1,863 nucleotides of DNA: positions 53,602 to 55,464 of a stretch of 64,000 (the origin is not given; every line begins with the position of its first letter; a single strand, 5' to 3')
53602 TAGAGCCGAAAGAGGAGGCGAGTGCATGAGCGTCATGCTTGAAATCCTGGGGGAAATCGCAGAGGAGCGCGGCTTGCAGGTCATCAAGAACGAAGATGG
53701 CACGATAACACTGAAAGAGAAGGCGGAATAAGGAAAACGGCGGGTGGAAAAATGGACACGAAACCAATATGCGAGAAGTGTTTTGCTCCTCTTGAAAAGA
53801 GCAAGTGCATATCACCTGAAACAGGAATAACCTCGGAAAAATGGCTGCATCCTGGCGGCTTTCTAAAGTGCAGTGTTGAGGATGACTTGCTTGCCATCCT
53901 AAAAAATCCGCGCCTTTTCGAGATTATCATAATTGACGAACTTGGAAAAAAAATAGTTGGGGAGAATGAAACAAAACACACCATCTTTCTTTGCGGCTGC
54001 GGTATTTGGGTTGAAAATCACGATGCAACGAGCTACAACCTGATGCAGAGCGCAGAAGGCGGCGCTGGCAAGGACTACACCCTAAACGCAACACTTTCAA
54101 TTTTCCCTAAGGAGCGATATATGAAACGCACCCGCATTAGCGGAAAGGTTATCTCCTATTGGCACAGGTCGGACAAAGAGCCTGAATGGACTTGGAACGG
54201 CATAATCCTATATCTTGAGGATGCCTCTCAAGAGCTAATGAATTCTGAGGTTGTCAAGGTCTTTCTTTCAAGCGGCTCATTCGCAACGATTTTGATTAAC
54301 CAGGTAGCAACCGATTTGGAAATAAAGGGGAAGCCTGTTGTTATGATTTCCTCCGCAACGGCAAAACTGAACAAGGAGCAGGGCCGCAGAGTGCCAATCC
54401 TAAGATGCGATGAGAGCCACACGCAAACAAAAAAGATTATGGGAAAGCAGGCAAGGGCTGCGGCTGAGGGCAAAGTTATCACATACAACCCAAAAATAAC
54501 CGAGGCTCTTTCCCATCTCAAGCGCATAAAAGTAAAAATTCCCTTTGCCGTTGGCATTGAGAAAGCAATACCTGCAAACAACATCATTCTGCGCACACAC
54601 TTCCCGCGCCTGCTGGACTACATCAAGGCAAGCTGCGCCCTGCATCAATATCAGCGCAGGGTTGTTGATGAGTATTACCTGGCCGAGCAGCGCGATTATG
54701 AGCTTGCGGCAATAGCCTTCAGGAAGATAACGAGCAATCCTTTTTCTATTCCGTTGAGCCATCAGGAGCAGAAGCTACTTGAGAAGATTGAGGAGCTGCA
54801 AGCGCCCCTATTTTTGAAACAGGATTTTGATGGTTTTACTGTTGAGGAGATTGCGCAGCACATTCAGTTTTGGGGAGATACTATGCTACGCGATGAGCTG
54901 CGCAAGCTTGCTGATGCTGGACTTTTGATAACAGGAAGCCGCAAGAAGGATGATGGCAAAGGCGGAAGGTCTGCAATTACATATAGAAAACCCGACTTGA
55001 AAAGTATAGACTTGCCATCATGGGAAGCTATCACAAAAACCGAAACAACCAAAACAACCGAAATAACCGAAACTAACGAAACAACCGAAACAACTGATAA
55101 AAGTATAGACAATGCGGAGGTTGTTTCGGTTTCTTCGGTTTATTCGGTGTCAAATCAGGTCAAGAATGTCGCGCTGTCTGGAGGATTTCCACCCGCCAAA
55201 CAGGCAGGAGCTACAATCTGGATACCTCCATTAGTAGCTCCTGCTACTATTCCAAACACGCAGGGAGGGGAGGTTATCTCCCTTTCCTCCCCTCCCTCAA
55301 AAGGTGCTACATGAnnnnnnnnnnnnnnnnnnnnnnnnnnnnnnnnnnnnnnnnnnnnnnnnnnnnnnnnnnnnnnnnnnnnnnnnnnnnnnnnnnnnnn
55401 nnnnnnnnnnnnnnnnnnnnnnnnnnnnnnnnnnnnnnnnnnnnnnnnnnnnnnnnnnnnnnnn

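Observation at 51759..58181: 6.4-kb integrative element in tRNA-Thr(GGU), largely unrecognisable beyond integrase and RHH regulators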

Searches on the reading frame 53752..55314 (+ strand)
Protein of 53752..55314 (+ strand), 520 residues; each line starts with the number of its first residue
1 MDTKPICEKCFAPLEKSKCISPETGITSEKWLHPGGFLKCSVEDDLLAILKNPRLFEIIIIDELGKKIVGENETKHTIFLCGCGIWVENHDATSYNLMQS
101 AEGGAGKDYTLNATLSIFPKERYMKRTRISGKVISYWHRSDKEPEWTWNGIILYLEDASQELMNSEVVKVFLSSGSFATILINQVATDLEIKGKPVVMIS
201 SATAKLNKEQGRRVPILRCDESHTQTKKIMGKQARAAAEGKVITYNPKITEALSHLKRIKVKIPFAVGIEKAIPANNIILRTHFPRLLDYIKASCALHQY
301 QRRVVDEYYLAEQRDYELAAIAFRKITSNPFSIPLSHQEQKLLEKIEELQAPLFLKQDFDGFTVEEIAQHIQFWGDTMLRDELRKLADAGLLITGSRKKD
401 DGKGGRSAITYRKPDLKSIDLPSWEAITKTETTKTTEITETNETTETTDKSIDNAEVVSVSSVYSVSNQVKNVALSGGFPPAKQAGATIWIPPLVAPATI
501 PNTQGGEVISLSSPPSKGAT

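Call 6: search_protein_families(library=pfam, max_evalue=0.1, proteins=[window:53752-55314:+])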
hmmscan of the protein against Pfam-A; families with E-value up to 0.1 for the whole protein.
window:53752-55314:+ (520 aa): 0 families

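Call 7: search_protein_families(library=phrogs, max_evalue=0.1, proteins=[window:53752-55314:+])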
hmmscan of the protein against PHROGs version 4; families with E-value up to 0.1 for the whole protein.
window:53752-55314:+ (520 aa): 4 families
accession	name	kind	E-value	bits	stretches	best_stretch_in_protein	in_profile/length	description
phrog_428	-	DNA, RNA and nucleotide metabolism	2.5e-05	24.6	1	316-452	76-221/455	replication initiation protein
phrog_12057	-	unknown function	0.012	15.5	0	216-304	171-274/493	-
phrog_678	-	DNA, RNA and nucleotide metabolism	0.026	15.1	1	379-459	102-196/346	replication initiation O-like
phrog_6493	-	DNA, RNA and nucleotide metabolism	0.048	14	0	364-401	54-91/261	DnaD-like helicase loader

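Call 10: find_homologous_proteins(query=window:53752-55314:+)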
Query window:53752-55314:+ (520 aa): 156 proteins with E <= 0.001 among 8000 candidates; the best 120 are listed.
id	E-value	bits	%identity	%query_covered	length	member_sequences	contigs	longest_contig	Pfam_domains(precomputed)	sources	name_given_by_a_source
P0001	0.0e+0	1176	100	100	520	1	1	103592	PF27228.1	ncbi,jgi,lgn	ncbi:MAG: hypothetical protein WC861_01130 [Candidatus Micrarchaeia archaeon]|jgi:hypothetical prote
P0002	3.0e-203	694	73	74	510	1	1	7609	PF27228.1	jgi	-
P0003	3.3e-200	684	77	74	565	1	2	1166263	PF27228.1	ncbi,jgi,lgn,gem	-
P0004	7.4e-184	630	68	81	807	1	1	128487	PF27228.1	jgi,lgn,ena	-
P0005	2.6e-139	483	53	86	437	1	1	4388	PF27228.1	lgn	-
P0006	1.0e-124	435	51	78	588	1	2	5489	PF27228.1,PF22090.2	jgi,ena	-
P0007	2.3e-124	434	55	73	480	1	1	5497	PF27228.1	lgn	-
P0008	2.8e-118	414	50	74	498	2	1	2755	PF27228.1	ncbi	ncbi:MAG: hypothetical protein WCT53_06340, partial [Candidatus Gracilibacteria bacterium]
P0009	1.0e-112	396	47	82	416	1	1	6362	PF27228.1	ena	-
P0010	4.4e-111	390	49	77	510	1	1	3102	PF27228.1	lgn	-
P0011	3.9e-110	387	50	73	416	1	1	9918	PF27228.1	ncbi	-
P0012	6.3e-108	380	48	74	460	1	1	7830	PF27228.1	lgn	-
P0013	2.3e-106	375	48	74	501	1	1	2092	PF27228.1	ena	-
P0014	2.3e-101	358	46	78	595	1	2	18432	PF27228.1,PF22090.2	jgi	jgi:hypothetical protein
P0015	1.3e-98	349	44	79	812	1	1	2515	PF27228.1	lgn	-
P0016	1.7e-97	345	44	84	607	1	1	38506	PF27228.1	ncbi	-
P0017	2.1e-97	345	45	77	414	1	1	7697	PF27228.1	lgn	-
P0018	1.7e-93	332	45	74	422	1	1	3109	PF27228.1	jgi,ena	-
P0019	2.4e-93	332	41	80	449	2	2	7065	PF27228.1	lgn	-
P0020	9.1e-93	330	45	77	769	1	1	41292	PF27228.1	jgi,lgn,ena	-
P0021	9.9e-92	326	42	75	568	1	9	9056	PF27228.1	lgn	-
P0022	1.2e-91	326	45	76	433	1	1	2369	PF27228.1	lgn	-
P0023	2.5e-91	325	42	80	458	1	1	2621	PF27228.1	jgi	jgi:hypothetical protein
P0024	1.3e-90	323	43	74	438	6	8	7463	PF27228.1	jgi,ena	-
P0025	3.3e-90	321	42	83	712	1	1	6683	PF27228.1,PF09250.17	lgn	-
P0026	1.0e-89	320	44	78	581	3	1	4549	PF27228.1,PF09250.17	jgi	-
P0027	2.2e-89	319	43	77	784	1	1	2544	PF27228.1,PF09250.17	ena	-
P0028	4.4e-89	318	45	74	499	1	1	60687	PF27228.1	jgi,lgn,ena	-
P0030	4.6e-89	318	44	73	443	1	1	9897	PF27228.1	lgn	-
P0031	6.9e-89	317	44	74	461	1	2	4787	PF27228.1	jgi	jgi:predicted transcriptional regulator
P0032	1.8e-88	316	40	78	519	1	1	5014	PF27228.1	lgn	-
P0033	7.8e-88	313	46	73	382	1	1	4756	PF27228.1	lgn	-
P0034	8.4e-88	313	42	75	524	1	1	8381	PF27228.1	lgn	-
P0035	1.0e-87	313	46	71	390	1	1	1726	PF27228.1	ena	-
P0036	1.5e-87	313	44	74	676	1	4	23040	PF27228.1,PF01807.26,PF09250.17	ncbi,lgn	-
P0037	6.4e-87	310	43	74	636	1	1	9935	PF27228.1,PF09250.17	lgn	-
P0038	6.9e-87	310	46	68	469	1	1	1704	PF27228.1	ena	-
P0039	9.1e-87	310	43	76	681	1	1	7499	PF27228.1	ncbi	-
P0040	1.3e-86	309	49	58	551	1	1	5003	PF27228.1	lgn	-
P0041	2.0e-86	309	42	78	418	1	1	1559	PF27228.1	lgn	-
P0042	2.8e-86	308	43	75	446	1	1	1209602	PF27228.1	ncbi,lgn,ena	-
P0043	5.0e-86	308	41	77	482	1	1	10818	PF27228.1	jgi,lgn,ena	-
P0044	8.5e-86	307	49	58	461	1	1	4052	PF27228.1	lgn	-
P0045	8.8e-86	307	42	74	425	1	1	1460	PF27228.1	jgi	-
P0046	1.6e-85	306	49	59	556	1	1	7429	PF27228.1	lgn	-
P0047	1.9e-85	306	44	76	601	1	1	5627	PF27228.1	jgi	-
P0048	3.1e-85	305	48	60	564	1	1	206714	PF27228.1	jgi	-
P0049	6.6e-85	304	44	74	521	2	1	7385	PF27228.1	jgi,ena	-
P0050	1.0e-84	303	46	60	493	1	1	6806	PF27228.1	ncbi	-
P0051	1.0e-84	303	53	55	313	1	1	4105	PF27228.1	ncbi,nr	ncbi:MAG: hypothetical protein PHH08_04330, partial [Candidatus ainarchaeum sp.]|nr:hypothetical pro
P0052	2.9e-84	302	42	75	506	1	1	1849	PF27228.1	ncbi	ncbi:unnamed protein product, partial [marine sediment metagenome]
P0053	2.9e-84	302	47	65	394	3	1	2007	PF27228.1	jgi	jgi:hypothetical protein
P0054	3.0e-84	302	43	75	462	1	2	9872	PF27228.1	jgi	-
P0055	6.0e-84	301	45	65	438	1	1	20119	PF27228.1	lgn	-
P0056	6.1e-84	301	49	57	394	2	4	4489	PF27228.1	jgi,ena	jgi:hypothetical protein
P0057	1.0e-83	300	47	59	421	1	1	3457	PF27228.1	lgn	-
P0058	1.6e-83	299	41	74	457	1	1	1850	PF27228.1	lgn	-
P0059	2.8e-83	298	42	74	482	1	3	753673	PF27228.1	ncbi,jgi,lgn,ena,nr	ncbi:MAG TPA: hypothetical protein P5277_04370 [Candidatus Paceibacterota bacterium]|nr:hypothetical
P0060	1.7e-82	296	41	73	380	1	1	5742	PF27228.1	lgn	-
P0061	2.1e-82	296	42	77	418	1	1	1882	PF27228.1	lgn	-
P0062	2.6e-82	295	42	74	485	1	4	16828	PF27228.1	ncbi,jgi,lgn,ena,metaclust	metaclust:\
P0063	3.2e-82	295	42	74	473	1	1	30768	PF27228.1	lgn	-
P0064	5.8e-82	294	49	57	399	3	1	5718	PF27228.1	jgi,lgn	jgi:hypothetical protein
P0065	7.7e-81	290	37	86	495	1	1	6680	PF27228.1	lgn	-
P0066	1.1e-80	290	39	86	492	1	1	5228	PF27228.1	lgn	-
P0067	1.4e-80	290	39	78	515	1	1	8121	PF27228.1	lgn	-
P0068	4.5e-80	288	49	58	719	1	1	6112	PF27228.1,PF09250.17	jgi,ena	-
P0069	4.7e-80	288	42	70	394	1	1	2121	PF27228.1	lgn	-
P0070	7.1e-80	287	45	60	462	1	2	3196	PF27228.1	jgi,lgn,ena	jgi:hypothetical protein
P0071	1.3e-79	286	40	74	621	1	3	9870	PF27228.1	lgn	-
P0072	3.3e-79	285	48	58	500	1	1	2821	PF27228.1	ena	-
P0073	3.6e-79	285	39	79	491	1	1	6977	PF27228.1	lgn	-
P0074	9.6e-79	284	42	74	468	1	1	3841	PF27228.1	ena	-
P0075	4.2e-78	281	42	73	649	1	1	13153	PF27228.1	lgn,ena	-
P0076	6.6e-78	281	41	73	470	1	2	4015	PF27228.1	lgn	-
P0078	1.3e-77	280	41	74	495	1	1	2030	PF27228.1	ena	-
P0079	1.5e-77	280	48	57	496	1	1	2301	PF27228.1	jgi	jgi:hypothetical protein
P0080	2.5e-77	279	40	75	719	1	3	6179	PF27228.1,PF09250.17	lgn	-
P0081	3.2e-77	278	40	80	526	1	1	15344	PF27228.1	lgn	-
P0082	4.5e-77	278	38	73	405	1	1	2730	PF27228.1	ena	-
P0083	9.8e-77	277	40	73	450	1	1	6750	PF27228.1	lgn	-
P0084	1.7e-76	276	41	75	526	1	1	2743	PF27228.1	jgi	jgi:hypothetical protein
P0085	4.3e-76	275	42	73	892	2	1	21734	PF27228.1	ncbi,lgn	-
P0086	7.6e-76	274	41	69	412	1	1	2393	PF27228.1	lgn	-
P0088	1.3e-74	270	42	73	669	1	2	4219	PF09250.17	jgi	-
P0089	4.9e-74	268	39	76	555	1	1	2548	PF27228.1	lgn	-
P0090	5.7e-74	268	41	72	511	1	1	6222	PF27228.1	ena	-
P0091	7.8e-74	267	40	74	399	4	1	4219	PF27228.1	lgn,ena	-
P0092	3.7e-73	265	45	57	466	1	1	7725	PF27228.1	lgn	-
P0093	4.0e-72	262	44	66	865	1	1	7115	PF27228.1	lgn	-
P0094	1.3e-71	260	46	58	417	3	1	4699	PF27228.1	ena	-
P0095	2.5e-71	259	45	58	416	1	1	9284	PF27228.1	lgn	-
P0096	4.6e-70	255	38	71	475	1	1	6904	PF27228.1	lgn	-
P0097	5.2e-70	255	42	64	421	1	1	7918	PF27228.1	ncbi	-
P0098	1.4e-69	253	41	72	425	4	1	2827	PF27228.1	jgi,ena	-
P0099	1.7e-69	253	38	66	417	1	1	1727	PF27228.1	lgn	-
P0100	2.6e-69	252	41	60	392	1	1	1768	PF27228.1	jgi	-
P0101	5.1e-69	251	39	72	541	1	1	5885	PF27228.1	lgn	-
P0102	7.8e-69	251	41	66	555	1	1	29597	PF27228.1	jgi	jgi:hypothetical protein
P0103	1.4e-67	247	38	73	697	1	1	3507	PF27228.1,PF09250.17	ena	-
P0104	1.6e-67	247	38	82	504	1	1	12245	PF27228.1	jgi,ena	-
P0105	3.2e-67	245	43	58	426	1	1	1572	PF27228.1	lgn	-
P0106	7.7e-67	244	38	74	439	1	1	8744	PF27228.1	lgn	-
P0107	8.8e-67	244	42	60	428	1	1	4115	PF27228.1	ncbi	-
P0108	1.2e-66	244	40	60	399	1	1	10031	PF27228.1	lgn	-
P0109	1.2e-65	240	40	68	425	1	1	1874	PF27228.1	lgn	-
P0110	1.3e-65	240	40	64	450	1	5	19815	PF27228.1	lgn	-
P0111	1.4e-65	240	42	58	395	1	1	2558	PF27228.1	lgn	-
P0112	1.7e-65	240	41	62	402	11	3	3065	PF27228.1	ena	-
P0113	2.6e-65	239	40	58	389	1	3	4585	PF27228.1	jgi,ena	-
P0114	1.0e-64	237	42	59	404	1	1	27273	PF27228.1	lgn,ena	-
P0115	1.4e-64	237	41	58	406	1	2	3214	PF27228.1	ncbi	-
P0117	2.2e-64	236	36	73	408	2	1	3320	PF27228.1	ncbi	-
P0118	2.4e-64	236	41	59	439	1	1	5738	PF27228.1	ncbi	-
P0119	3.6e-64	235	38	74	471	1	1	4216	PF27228.1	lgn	-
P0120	3.9e-64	235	39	71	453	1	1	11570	PF27228.1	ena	-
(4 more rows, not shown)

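Call 11: search_dna_similar(query=window:53752-55314:+, collection=phages, mode=protein, max_evalue=0.001)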
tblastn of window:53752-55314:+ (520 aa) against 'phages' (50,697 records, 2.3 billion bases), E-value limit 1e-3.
No match.

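Call 13: find_encoding_contigs(protein=P0002, flank=10000, max_places=3)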
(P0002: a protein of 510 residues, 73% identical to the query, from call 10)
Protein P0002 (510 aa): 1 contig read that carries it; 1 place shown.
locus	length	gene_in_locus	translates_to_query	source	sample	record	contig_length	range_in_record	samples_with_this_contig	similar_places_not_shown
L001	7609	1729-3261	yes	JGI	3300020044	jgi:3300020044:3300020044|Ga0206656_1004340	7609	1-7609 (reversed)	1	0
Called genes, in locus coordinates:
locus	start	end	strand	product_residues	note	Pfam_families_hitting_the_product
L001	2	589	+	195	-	?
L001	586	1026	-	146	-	-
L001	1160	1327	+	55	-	-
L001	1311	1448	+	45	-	-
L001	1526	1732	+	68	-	-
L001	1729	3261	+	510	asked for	PF27228:MTBMA_p00010_2nd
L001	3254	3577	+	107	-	-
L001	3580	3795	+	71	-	-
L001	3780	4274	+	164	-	-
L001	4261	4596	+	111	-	-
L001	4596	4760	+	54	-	-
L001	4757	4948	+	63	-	-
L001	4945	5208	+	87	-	-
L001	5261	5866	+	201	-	PF00589:Phage_integrase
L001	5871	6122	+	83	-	-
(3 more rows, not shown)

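Call 14: find_encoding_contigs(protein=P0003, flank=10000, max_places=3)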
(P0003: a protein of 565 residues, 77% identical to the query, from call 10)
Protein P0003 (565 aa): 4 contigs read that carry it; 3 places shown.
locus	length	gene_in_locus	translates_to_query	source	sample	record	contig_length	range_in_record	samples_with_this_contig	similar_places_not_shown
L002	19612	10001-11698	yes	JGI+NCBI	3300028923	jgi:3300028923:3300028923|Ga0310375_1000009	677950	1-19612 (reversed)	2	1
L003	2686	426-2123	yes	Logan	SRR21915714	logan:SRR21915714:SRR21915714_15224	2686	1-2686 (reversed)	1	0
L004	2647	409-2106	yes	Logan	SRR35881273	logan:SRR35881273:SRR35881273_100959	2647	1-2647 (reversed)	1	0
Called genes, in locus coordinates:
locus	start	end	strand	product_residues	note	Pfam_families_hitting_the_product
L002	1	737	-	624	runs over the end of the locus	PF01496:V_ATPase_I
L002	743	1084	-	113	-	-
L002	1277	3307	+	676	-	-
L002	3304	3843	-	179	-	PF01467:CTP_transf_like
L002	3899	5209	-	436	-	PF01336:tRNA_anti-codon, PF00152:tRNA-synt_2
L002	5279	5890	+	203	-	-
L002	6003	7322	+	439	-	PF13495:Phage_int_SAM_4 (weak), PF00589:Phage_integrase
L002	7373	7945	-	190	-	-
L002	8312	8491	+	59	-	-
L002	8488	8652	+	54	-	-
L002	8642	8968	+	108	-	-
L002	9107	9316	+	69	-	-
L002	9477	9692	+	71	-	-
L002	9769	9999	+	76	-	-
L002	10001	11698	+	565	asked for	PF27228:MTBMA_p00010_2nd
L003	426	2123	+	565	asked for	PF27228:MTBMA_p00010_2nd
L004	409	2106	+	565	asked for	PF27228:MTBMA_p00010_2nd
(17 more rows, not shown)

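Call 22: search_solved_structures(query=A1, max_evalue=1, show_alignments=2)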
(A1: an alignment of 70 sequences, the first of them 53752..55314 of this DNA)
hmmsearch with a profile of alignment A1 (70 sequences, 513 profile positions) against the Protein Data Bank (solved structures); distinct sequences matched with E-value up to 1: 9.
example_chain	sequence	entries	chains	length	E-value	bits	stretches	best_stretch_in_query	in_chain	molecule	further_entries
3l7w_A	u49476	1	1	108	0.014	17.3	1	339-407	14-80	Putative uncharacterized protein SMU.1704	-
2d1h_A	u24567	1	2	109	0.19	13.6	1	347-403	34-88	109aa long hypothetical transcriptional regulator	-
2fsw_A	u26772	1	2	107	0.26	13.2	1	341-417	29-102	PG_0823 protein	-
2cyy_A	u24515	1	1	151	0.45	12.3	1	330-385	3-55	Putative HTH-type transcriptional regulator PH1519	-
9wvg_C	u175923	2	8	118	0.48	12.3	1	350-390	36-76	Uncharacterized HTH-type transcriptional regulator YdzF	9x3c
6qfd_A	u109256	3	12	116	0.64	11.8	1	332-389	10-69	DNA-binding protein | hsRosR DNA binding protein | DNA binding protein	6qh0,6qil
6qua_A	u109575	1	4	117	0.66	11.8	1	332-389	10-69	hsRosR-DNA binding protein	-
5hs7_A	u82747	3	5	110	0.67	11.8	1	350-385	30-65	HTH-type transcriptional regulator YodB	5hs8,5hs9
6ez1_A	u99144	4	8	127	0.78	11.6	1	332-389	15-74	DNA binding protein | HALOPHILIC WINGED-HELIX-TURN-HELIX DNA BINDING PROTEIN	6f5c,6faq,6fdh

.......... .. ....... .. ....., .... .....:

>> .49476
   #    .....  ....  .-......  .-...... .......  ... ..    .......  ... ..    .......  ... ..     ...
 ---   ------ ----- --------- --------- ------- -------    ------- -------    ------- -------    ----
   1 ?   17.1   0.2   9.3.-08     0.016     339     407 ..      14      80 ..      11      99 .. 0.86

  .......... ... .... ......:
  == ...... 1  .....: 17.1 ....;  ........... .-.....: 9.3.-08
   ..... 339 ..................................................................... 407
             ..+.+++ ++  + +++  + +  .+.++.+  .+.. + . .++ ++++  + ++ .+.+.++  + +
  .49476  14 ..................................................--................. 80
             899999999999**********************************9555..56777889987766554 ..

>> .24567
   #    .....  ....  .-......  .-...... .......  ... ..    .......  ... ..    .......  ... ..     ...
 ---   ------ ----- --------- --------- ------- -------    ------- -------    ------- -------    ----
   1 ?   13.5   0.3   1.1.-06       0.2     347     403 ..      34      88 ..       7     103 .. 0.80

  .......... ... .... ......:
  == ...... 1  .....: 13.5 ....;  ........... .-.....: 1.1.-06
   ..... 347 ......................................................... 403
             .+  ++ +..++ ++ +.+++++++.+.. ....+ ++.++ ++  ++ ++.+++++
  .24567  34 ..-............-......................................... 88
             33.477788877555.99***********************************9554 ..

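Call 41: search_protein_families(library=padloc, max_evalue=0.01, proteins=[window:53752-55314:+])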
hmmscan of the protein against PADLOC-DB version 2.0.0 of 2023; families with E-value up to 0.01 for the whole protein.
window:53752-55314:+ (520 aa): 0 families

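Call 43: predict_structure(alignment_id=A1)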
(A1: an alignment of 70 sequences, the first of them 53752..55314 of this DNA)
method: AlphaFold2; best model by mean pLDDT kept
length: 520 residues; sequences in the alignment: 70
mean_pLDDT: 81.8   pTM: 0.76
mean pLDDT of the five models: 81.8, 80.9, 80.9, 80.9, 80.1
residues with pLDDT >= 90: 314; 70-90: 91; 50-70: 21; < 50: 94
segments of 3 or more residues with pLDDT < 50: 24-37, 443-520
pLDDT, mean of each block of 10 residues (from residue 1): 68 73 47 48 94 98 97 98 98 95 90 98 95 89 94 96 92 90 92 95 86 91 95 96 97 97 97 88 95 98 98 98 88 82 94 88 97 96 93 93 86 86 94 61 46 41 34 35 41 40 37 40
secondary structure, 60 per line:
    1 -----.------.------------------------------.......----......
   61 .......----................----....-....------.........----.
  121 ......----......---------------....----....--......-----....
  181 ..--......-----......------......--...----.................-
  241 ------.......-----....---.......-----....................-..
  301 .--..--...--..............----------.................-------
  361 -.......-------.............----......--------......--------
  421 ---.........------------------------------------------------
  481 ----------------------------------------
elements in order: H44-50 H55-67 H72-86 H92-95 E97-100 H107-115 E123-126 H131-136 E152-155 H160-163 H166-171 E177-182 E185-190 E196-201 H208-213 E216-218 H223-239 H247-253 E259-262 H266-272 H278-297 E308-310 H313-326 H337-353 H364-368 H376-388 E393-398 E407-412 H424-432

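Call 51: fold_search(model_id=the predicted structure, library=pdb)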
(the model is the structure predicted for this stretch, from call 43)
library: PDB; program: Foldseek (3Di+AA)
matches with E <= 10: 1079; with E <= 0.001: 412
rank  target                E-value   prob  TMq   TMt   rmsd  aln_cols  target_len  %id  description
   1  8kg8_4                2.2e-10  1.00  0.42  0.32  10.8       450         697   13  Yeast replisome in state II (released 2023-12-06)
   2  9gjw_4                8.2e-10  1.00  0.39  0.32  15.6       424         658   14  OCCM maturation intermediate stalled with an Arginine Finger mutation in Mcm2 (released 2025-03-05)
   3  8xgc_5                8.7e-10  1.00  0.40  0.31  10.7       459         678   11  Structure of yeast replisome associated with FACT and histone hexamer, Composite map (released 2024-02-14)
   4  9bcx_5                9.7e-10  1.00  0.40  0.33  10.6       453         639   12  Cryo-EM structure of the S. cerevisiae ORC-Cdc6-Mcm2-7-DNA complex with a fully closed Mcm2-Mcm5 DNA entry gate (released 2025-01-01)
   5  8kg6_4                1.5e-09  1.00  0.42  0.32  10.8       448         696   12  Yeast replisome in state I (released 2023-12-06)
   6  8p63_5                1.5e-09  1.00  0.38  0.30  11.1       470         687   12  S. cerevisiae consensus-sCMGE on ssDNA after DNA replication initiation (released 2024-05-29)
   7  8kg6_5                1.8e-09  1.00  0.37  0.30  10.8       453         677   12  Yeast replisome in state I (released 2023-12-06)
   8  5v8f_4                1.9e-09  1.00  0.39  0.29  15.8       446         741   12  Structural basis of MCM2-7 replicative helicase loading by ORC-Cdc6 and Cdt1 (released 2017-05-10)
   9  9gjp_4                2.2e-09  1.00  0.39  0.33  13.2       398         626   13  OCCM maturation intermediate stalled with an Arginine Finger mutation in Mcm5: Conformer 2 (released 2025-03-05)
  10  8p62_5                2.5e-09  1.00  0.38  0.30  11.0       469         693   12  S. cerevisiae ssDNA-sCMGE after DNA replication initiation (released 2024-05-29)
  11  7qhs_5                3.1e-09  1.00  0.39  0.30  11.0       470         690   12  S. cerevisiae CMGE nucleating origin DNA melting (released 2022-06-15)
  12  9lxd_4                3.8e-09  1.00  0.41  0.30  10.0       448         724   13  Structure of DNA-free MCM SH at 3.2 Angstroms resolution (released 2026-02-18)
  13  8s0a_5                4.7e-09  1.00  0.40  0.32   9.9       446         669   12  H. sapiens MCM2-7 hexamer bound to double stranded DNA (released 2024-10-02)
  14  9e2x_5                5.6e-09  1.00  0.41  0.34  10.4       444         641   11  Cryo-EM structure of yeast CMG helicase stalled at G4-containing DNA template, state 2 (released 2025-03-19)
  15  5u8s_4                6.2e-09  1.00  0.41  0.32  11.6       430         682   12  Structure of eukaryotic CMG helicase at a replication fork (released 2017-01-25)
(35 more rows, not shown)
